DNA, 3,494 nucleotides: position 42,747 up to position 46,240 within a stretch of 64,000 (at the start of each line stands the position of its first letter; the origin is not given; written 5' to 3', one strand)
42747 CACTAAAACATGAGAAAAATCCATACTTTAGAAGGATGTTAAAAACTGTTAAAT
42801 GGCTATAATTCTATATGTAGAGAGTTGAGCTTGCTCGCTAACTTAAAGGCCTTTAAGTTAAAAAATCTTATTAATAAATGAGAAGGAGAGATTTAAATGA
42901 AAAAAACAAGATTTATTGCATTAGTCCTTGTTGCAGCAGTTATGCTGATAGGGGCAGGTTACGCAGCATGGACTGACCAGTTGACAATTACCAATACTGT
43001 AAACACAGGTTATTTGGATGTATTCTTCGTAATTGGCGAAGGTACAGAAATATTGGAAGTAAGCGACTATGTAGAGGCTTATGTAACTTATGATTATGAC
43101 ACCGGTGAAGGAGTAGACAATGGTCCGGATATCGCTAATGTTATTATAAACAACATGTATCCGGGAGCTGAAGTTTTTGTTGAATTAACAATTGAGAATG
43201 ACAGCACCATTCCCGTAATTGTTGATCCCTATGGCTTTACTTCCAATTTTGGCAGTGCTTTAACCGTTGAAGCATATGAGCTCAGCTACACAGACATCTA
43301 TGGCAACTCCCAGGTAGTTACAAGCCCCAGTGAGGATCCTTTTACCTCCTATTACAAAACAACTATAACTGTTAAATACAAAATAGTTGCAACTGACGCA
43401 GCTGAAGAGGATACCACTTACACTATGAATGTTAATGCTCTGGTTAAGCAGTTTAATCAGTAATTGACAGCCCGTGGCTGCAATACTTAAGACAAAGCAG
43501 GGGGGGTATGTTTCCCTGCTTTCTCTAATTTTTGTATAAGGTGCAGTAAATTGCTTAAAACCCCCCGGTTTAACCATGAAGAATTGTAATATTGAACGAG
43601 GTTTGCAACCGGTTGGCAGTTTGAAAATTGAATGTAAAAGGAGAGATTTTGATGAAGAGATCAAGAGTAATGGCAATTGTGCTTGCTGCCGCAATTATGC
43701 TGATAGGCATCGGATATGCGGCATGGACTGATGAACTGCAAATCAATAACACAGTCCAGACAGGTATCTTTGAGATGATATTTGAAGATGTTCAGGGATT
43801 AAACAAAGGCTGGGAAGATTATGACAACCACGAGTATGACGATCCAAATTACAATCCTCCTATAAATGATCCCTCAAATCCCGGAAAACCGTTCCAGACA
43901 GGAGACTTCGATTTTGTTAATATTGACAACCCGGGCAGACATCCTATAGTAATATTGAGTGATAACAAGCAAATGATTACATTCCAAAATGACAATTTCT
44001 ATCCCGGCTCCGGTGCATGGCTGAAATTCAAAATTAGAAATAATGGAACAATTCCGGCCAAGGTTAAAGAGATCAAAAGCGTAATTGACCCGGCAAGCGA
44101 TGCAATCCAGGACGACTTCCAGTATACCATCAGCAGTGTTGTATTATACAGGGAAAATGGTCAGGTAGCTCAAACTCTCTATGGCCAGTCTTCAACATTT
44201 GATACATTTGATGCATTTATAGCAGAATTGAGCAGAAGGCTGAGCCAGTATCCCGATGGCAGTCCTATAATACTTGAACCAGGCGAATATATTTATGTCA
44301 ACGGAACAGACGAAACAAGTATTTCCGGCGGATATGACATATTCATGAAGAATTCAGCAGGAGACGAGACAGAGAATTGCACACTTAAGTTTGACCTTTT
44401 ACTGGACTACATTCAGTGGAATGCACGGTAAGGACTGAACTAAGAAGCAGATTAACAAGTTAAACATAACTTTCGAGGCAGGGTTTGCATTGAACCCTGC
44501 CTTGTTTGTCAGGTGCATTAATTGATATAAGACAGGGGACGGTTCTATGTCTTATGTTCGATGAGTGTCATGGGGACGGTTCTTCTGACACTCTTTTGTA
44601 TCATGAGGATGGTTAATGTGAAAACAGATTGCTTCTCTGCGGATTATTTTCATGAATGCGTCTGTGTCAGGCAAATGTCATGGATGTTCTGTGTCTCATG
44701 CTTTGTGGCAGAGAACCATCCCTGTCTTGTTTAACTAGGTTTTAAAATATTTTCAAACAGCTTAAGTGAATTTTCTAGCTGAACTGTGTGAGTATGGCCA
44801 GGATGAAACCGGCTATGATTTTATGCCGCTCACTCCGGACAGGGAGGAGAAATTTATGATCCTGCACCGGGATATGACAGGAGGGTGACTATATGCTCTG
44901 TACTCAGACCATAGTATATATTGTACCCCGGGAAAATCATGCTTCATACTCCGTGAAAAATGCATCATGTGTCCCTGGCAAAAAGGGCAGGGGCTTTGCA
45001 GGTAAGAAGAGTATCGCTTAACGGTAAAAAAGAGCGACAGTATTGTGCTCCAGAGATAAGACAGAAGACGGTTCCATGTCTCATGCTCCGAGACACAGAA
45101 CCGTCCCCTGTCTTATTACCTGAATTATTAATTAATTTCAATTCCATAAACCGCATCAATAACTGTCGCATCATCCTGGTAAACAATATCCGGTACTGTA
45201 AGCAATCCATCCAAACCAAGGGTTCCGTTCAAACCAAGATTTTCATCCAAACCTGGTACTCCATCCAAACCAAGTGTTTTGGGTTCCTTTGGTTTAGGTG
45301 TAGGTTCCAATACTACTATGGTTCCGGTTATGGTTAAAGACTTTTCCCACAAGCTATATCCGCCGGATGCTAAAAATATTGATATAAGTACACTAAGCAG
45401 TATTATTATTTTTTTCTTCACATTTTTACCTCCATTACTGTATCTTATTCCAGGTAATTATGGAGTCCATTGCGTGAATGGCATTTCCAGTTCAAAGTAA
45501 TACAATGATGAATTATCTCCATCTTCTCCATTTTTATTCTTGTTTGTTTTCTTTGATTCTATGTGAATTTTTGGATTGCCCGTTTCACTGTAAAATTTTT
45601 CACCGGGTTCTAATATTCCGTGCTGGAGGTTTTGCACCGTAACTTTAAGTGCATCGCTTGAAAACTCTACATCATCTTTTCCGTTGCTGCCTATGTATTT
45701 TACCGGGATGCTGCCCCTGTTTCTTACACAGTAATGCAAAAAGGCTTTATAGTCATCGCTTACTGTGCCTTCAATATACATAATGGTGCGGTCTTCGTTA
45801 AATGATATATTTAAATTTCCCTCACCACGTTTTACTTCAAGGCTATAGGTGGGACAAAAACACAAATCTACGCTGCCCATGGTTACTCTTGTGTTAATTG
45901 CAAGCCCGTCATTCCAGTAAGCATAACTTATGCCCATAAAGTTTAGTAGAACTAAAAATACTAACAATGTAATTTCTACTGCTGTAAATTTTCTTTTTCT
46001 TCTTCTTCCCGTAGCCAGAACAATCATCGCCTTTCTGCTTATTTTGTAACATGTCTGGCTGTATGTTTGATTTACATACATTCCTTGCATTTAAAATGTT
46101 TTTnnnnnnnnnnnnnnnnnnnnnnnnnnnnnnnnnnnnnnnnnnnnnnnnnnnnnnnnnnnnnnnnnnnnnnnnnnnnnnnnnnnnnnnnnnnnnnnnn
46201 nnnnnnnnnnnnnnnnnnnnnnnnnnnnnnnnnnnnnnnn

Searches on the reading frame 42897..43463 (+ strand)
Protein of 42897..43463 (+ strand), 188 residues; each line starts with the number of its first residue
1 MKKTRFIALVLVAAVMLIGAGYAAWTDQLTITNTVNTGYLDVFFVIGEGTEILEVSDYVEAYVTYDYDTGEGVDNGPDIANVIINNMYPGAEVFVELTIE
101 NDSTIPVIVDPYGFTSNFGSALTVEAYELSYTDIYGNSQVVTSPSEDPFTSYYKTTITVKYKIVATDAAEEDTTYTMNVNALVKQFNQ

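Call 3: search_protein_families(library=pfam, proteins=[window:42897-43463:+], max_evalue=0.1)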
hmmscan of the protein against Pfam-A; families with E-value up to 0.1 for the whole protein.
window:42897-43463:+ (188 aa): 1 family
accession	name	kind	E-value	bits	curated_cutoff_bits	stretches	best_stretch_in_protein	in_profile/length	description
PF12389.13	Peptidase_M73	-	0.043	14.1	22.5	0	12-56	15-56/196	Camelysin metallo-endopeptidase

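Call 4: search_protein_families(library=ncbifam, proteins=[window:42897-43463:+], max_evalue=0.1)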
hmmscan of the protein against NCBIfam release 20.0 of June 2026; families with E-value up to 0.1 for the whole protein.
window:42897-43463:+ (188 aa): 2 families
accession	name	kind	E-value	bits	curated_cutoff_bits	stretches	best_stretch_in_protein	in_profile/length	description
TIGR04088.1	cognate_SipW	domain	1.8e-05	24.8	19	1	10-39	2-33/34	SipW-dependent-type signal peptide-containing protein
TIGR04090.1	exp_by_SipW_IV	subfamily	0.0096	15.7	60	1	5-39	3-37/241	BsaA family SipW-dependent biofilm matrix protein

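Call 56: search_solved_structures(query=window:42897-43463:+, max_evalue=1)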
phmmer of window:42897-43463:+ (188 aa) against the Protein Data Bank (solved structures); distinct sequences matched with E-value up to 1: 3.
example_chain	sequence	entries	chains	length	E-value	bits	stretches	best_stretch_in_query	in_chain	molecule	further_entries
9sj2_C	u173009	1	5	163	1.2e-09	41.5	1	25-110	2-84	AbpX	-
9rhp_A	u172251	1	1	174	7.1e-06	29.2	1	37-110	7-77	Archaeal bundling protein X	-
8kea_A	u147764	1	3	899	0.66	13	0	45-124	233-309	hub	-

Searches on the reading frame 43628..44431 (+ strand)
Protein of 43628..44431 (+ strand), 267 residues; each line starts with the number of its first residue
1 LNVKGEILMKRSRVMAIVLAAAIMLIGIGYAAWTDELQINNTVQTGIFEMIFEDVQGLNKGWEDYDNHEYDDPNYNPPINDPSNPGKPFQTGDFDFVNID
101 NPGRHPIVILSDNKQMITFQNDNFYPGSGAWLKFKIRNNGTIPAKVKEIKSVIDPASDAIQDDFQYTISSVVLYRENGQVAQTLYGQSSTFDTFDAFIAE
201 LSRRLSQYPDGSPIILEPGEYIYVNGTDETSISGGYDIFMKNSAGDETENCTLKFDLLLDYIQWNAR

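Call 3: search_protein_families(library=pfam, proteins=[window:43628-44431:+], max_evalue=0.1)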
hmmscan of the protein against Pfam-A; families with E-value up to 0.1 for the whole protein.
window:43628-44431:+ (267 aa): 0 families

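Call 4: search_protein_families(library=ncbifam, proteins=[window:43628-44431:+], max_evalue=0.1)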
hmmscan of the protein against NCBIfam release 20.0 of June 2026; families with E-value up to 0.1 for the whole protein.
window:43628-44431:+ (267 aa): 3 families
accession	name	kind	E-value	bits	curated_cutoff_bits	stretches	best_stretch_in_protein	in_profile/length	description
TIGR04088.1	cognate_SipW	domain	7.8e-05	22.7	19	1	18-46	2-32/34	SipW-dependent-type signal peptide-containing protein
TIGR04090.1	exp_by_SipW_IV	subfamily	0.021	14.5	60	0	14-49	4-39/241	BsaA family SipW-dependent biofilm matrix protein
NF052510.1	methyltran_MpqE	exception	0.093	12.1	335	0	105-169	98-159/234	methyl-plastoquinone biosynthesis methyltransferase MpqE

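Call 57: search_solved_structures(query=window:43649-44431:+, max_evalue=1)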
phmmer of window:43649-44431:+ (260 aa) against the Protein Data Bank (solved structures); distinct sequences matched with E-value up to 1: 8.
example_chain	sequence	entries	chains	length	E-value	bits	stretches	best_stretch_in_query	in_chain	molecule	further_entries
2ymu_A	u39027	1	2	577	2.8e-12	49.9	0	163-185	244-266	WD-40 REPEAT PROTEIN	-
7bid_A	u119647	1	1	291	3.4e-09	39.8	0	163-184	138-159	v31WRAP-T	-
7bif_A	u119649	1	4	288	3.8e-09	39.6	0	163-184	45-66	v22WRAP-T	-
7bie_A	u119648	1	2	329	5.9e-09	39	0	163-184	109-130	nvWRAP-T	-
7big_A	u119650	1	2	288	1.1e-07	34.9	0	163-184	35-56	v13WRAP-T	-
6r60_A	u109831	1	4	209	8.9e-05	25.3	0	163-183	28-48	WD-40 repeat protein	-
6r5y_A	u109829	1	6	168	0.002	20.8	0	163-183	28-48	WD-40 repeat protein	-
6r5z_A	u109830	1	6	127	0.064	15.9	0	163-183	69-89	9-bladed beta-propeller formed by three 3-bladed fragments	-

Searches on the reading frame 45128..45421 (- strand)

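Call 3: search_protein_families(library=pfam, proteins=[window:45128-45421:-], max_evalue=0.1)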
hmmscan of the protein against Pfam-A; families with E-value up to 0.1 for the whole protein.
window:45128-45421:- (97 aa): 0 families

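Call 4: search_protein_families(library=ncbifam, proteins=[window:45128-45421:-], max_evalue=0.1)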
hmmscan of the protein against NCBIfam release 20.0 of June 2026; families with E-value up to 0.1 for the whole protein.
window:45128-45421:- (97 aa): 1 family
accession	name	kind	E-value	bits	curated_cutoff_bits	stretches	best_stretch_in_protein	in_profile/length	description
NF053819.1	EF0750_LPXTG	subfamily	0.031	14.8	47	1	1-49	1-52/105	EF2685/EF0750 family sortase-dependent surface protein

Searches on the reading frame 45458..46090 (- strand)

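Call 3: search_protein_families(library=pfam, proteins=[window:45458-46090:-], max_evalue=0.1)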
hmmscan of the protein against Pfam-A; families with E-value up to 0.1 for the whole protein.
window:45458-46090:- (210 aa): 1 family
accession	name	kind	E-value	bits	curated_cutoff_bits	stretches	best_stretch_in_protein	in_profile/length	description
PF12389.13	Peptidase_M73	-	0.077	13.2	22.5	0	51-87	20-56/196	Camelysin metallo-endopeptidase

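Call 4: search_protein_families(library=ncbifam, proteins=[window:45458-46090:-], max_evalue=0.1)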
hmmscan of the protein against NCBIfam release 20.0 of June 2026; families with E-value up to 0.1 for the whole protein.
window:45458-46090:- (210 aa): 0 families
